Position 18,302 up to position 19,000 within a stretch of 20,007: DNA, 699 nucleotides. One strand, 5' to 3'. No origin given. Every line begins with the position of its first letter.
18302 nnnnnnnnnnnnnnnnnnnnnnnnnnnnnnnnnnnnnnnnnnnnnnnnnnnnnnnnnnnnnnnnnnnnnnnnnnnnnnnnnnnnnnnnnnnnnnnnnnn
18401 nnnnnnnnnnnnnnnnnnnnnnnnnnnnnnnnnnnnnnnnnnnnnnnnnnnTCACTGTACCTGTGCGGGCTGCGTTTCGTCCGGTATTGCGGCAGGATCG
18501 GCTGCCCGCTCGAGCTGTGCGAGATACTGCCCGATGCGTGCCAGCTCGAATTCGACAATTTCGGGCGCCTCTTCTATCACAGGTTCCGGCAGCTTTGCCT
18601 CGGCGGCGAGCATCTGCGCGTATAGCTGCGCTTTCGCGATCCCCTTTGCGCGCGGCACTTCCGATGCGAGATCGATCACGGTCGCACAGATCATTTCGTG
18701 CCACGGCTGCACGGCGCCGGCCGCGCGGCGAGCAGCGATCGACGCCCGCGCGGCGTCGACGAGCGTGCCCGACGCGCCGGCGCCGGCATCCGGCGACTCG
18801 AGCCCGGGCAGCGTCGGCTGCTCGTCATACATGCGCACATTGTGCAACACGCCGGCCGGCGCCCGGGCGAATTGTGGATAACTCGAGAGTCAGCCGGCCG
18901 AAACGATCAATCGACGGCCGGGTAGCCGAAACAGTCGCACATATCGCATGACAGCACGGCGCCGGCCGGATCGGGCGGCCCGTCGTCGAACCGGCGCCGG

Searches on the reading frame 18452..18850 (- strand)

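Call 26: search_protein_families(library=pfam, proteins=[window:18452-18850:-], max_evalue=0.01)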
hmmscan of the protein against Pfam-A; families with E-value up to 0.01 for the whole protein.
window:18452-18850:- (132 aa): 0 families

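Call 39: search_protein_families(library=phrogs, proteins=[window:18452-18850:-], max_evalue=0.01)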
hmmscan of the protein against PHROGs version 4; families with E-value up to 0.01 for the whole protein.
window:18452-18850:- (132 aa): 2 families
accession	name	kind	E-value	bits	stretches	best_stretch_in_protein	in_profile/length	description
phrog_9475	-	unknown function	1.6e-06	29.3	1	9-95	3-90/102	-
phrog_13097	-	unknown function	0.0073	17.2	0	30-55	18-43/65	-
